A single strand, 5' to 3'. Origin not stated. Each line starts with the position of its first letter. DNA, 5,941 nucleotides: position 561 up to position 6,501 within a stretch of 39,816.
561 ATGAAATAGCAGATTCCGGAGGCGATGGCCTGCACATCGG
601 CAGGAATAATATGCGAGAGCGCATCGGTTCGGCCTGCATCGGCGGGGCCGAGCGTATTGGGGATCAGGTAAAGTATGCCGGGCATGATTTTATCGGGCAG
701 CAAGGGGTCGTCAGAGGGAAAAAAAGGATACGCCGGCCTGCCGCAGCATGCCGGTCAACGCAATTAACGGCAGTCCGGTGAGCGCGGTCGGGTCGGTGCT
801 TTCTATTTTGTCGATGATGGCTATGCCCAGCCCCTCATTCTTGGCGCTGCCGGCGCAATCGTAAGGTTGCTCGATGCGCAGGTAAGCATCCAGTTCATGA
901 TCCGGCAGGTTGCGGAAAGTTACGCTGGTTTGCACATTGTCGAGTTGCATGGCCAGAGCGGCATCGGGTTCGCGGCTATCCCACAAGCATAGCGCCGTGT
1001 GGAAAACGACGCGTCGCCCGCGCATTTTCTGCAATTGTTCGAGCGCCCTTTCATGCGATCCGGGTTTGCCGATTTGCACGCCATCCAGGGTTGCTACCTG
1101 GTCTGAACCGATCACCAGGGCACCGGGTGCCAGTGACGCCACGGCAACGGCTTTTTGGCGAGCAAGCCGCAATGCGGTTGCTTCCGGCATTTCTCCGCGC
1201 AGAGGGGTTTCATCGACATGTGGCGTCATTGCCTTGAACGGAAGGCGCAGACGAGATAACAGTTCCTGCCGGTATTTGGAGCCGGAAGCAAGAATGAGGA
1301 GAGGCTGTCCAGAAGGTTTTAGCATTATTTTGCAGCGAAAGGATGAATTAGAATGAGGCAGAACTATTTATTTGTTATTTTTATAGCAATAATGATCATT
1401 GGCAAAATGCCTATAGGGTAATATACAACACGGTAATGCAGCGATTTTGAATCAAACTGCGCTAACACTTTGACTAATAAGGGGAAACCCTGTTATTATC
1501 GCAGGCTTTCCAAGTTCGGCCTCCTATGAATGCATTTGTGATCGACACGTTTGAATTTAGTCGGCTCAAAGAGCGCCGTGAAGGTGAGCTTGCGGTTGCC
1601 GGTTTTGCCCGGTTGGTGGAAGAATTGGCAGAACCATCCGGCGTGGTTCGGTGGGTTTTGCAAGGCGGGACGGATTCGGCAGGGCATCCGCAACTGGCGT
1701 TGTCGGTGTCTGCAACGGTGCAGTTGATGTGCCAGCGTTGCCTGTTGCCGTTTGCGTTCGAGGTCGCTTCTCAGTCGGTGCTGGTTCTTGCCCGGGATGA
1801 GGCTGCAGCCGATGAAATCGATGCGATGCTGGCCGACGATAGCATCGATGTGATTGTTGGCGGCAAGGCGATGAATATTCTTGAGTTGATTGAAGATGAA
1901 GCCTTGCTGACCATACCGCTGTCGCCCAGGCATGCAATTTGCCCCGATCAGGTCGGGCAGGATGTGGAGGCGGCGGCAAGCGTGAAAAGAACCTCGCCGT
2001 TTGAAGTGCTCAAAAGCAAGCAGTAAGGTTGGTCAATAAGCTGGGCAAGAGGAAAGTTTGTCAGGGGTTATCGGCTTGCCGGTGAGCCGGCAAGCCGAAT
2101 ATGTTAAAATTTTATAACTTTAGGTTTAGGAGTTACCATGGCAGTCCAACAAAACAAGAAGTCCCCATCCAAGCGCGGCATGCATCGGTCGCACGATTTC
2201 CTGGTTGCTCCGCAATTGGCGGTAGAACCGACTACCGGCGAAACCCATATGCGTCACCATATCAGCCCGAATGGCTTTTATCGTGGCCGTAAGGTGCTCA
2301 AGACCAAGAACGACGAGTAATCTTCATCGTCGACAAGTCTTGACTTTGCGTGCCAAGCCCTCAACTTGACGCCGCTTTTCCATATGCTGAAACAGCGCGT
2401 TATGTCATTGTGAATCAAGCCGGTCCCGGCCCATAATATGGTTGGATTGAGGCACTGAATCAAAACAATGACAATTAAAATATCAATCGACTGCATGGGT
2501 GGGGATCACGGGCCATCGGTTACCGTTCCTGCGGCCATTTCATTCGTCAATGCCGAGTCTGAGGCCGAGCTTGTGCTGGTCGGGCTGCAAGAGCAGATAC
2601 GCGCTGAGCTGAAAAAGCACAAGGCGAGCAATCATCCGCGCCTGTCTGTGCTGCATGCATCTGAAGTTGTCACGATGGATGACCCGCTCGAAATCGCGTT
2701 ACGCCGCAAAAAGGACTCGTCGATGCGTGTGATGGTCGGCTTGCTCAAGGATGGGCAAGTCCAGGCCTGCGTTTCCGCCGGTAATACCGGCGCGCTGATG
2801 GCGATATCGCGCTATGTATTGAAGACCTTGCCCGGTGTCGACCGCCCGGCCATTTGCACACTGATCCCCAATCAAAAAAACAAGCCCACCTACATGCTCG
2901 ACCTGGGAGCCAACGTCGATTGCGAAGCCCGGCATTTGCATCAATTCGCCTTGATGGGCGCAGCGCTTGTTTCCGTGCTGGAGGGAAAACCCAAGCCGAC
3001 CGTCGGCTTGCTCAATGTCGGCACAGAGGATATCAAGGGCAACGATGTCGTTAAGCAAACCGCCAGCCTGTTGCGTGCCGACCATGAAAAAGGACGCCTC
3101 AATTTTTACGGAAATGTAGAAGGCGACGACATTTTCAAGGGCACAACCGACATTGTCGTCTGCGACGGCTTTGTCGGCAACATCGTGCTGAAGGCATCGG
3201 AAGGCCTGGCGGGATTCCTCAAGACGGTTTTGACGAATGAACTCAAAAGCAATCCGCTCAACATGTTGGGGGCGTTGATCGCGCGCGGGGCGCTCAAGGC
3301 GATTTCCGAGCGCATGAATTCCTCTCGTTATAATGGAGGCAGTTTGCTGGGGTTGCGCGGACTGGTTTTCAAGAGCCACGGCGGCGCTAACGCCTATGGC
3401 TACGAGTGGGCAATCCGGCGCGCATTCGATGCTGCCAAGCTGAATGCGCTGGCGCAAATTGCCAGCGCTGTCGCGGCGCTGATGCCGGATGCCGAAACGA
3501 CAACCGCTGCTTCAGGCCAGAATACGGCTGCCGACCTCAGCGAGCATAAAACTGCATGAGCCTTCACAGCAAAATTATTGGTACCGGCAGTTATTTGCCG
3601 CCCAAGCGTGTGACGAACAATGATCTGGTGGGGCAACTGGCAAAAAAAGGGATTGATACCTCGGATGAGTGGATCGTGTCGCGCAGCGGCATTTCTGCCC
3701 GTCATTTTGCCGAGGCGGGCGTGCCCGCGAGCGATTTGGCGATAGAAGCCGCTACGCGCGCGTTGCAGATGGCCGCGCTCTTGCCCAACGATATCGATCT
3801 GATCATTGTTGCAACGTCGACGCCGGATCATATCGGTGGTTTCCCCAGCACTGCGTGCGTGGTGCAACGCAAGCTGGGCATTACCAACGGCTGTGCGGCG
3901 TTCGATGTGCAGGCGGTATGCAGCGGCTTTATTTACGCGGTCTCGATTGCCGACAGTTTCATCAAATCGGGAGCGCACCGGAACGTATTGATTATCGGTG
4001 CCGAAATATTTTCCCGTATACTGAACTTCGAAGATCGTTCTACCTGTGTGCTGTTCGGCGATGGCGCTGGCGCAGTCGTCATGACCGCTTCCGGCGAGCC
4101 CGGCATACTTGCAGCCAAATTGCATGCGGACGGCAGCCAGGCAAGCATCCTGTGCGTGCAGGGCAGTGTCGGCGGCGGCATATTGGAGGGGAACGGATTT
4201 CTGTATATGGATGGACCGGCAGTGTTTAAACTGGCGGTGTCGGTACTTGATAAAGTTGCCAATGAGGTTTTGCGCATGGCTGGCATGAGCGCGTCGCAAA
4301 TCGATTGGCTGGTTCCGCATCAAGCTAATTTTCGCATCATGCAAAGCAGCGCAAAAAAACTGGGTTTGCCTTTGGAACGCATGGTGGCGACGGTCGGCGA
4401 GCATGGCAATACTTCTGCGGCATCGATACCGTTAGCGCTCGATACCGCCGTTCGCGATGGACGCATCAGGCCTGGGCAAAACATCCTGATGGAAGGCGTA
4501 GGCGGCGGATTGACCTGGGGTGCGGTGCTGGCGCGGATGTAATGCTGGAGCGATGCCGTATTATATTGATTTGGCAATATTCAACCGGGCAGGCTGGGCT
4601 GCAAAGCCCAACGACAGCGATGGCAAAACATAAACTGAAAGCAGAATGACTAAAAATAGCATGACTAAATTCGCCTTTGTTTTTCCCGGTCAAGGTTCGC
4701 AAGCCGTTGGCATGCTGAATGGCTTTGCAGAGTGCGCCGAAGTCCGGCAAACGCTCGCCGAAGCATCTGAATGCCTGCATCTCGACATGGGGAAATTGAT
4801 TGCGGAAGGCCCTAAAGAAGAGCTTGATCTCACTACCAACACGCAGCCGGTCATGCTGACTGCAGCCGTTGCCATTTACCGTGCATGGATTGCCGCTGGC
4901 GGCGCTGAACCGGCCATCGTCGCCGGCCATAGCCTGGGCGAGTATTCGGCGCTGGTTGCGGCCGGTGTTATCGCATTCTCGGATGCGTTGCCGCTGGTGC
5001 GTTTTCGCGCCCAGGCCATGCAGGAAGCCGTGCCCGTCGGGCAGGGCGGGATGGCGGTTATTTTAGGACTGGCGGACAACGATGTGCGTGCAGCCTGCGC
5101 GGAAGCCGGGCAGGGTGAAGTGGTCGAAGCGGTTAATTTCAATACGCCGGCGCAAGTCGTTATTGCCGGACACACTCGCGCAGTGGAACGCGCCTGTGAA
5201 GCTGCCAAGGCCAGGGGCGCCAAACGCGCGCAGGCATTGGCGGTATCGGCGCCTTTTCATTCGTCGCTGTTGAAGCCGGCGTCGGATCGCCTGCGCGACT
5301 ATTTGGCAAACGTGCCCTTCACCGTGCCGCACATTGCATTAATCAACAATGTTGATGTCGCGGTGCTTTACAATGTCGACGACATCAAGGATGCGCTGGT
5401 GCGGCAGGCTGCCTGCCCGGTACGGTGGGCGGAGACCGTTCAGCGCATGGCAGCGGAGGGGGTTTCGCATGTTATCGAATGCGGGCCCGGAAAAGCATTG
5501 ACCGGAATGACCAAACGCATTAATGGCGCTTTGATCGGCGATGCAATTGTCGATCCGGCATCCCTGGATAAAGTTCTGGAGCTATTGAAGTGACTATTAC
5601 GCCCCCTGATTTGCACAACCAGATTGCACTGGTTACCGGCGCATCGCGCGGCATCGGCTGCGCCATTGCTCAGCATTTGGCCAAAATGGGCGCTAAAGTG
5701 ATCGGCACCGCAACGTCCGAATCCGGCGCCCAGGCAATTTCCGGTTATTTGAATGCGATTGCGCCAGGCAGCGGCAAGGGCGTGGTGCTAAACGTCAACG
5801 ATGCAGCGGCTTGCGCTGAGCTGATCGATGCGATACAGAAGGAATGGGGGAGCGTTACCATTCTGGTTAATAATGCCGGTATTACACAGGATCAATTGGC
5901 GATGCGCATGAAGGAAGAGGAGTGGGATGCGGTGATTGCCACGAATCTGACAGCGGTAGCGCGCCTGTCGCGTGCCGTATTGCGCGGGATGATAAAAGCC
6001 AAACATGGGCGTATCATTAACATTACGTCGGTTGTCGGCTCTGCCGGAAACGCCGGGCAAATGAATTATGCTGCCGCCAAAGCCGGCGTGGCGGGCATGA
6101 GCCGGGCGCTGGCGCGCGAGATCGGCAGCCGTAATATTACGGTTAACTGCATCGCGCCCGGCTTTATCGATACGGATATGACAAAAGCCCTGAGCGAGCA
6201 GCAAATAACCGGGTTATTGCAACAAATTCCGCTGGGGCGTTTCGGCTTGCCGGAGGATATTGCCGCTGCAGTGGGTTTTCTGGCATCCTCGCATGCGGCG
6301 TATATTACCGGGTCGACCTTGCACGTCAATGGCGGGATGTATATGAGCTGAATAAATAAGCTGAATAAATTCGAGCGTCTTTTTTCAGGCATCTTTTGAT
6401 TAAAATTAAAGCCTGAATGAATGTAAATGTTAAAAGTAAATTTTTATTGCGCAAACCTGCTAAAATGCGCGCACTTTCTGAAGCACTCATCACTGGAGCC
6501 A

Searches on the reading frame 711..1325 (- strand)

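Call 55: search_protein_families(library=pfam, proteins=[window:711-1325:-], max_evalue=0.0001)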
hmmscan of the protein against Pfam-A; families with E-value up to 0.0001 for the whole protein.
window:711-1325:- (204 aa): 1 family
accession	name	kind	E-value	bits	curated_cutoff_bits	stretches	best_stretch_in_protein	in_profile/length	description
PF02545.19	Maf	-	1.4e-49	168.7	27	1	10-196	2-186/187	Maf-like protein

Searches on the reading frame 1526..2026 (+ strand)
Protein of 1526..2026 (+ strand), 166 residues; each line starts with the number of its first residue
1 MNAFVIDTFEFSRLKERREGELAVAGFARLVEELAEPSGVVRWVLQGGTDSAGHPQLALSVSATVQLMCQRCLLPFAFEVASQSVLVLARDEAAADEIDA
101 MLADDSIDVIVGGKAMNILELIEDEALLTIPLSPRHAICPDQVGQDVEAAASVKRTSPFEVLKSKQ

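Call 55: search_protein_families(library=pfam, proteins=[window:1526-2026:+], max_evalue=0.0001)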
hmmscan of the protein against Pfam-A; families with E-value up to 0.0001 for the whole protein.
window:1526-2026:+ (166 aa): 1 family
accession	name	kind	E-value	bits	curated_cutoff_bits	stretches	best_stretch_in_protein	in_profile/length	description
PF02620.22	YceD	-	8.7e-16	58.5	33.2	1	58-163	2-116/119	Large ribosomal RNA subunit accumulation protein YceD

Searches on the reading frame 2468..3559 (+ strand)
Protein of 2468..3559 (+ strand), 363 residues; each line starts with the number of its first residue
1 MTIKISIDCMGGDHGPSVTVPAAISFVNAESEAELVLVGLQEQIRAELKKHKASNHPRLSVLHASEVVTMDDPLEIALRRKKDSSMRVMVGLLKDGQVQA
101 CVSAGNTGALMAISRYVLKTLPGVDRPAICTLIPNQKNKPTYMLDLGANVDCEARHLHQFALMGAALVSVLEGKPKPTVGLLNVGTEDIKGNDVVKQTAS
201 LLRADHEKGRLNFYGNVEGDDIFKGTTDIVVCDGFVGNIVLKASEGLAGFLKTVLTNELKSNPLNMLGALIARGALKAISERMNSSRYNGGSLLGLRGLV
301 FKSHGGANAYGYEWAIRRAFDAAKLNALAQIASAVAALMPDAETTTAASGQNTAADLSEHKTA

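Call 55: search_protein_families(library=pfam, proteins=[window:2468-3559:+], max_evalue=0.0001)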
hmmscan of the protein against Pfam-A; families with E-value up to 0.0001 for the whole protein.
window:2468-3559:+ (363 aa): 1 family
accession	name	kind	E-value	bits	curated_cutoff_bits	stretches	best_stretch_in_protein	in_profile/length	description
PF02504.20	FA_synthesis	-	4e-108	361.8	29.1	1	3-326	1-320/324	Fatty acid synthesis protein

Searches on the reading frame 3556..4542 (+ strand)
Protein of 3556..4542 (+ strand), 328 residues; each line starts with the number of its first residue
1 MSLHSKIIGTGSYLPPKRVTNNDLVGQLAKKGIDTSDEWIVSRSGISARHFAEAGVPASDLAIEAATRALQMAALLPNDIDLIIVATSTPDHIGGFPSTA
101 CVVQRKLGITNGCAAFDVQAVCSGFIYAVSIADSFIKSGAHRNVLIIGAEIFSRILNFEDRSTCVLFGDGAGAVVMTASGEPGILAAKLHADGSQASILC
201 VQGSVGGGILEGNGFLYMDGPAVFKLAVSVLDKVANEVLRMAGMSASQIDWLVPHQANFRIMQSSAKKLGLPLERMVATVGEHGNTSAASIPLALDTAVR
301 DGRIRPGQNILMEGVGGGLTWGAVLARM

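Call 55: search_protein_families(library=pfam, proteins=[window:3556-4542:+], max_evalue=0.0001)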
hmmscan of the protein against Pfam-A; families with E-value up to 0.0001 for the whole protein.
window:3556-4542:+ (328 aa): 4 families
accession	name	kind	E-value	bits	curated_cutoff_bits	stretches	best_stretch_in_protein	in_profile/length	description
PF08541.16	ACP_syn_III_C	-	7.5e-36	122.6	26.6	1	239-327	1-89/90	3-Oxoacyl-[acyl-carrier-protein (ACP)] synthase III C terminal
PF08545.16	ACP_syn_III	-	2.8e-32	110.9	24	1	116-193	1-80/80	3-Oxoacyl-[acyl-carrier-protein (ACP)] synthase III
PF00108.29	Thiolase_N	-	1.6e-07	31.4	26.4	1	52-154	17-117/260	Thiolase, N-terminal domain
PF08392.18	FAE1_CUT1_RppA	-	9.4e-05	22.3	27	0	56-179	81-206/290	FAE1/Type III polyketide synthase-like protein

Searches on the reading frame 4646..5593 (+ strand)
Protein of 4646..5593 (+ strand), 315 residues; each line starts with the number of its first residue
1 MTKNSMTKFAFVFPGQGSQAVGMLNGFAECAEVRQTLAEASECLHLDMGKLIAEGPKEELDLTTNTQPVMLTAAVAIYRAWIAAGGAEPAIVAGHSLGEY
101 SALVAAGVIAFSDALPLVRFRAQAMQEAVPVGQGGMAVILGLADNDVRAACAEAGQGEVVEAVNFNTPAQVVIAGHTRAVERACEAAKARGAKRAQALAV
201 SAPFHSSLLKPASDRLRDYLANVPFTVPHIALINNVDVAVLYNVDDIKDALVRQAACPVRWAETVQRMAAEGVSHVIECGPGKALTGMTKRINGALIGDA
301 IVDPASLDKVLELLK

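Call 55: search_protein_families(library=pfam, proteins=[window:4646-5593:+], max_evalue=0.0001)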
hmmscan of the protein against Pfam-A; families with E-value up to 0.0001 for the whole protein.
window:4646-5593:+ (315 aa): 1 family
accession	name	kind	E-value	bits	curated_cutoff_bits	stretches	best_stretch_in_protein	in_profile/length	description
PF00698.26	Acyl_transf_1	-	3.4e-33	115.9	32.7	1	11-282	2-268/319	Acyl transferase domain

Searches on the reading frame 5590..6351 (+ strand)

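Call 55: search_protein_families(library=pfam, proteins=[window:5590-6351:+], max_evalue=0.0001)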
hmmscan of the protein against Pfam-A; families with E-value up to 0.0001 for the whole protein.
window:5590-6351:+ (253 aa): 3 families
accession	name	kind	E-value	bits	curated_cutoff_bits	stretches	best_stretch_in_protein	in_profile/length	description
PF13561.12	adh_short_C2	-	1.7e-61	208.3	27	1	17-250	1-235/236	Enoyl-(Acyl carrier protein) reductase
PF00106.31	adh_short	-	1.1e-57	195.2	26.6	1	11-205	1-194/195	short chain dehydrogenase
PF08659.16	KR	-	9.8e-17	61.9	22.6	1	14-175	4-164/180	KR domain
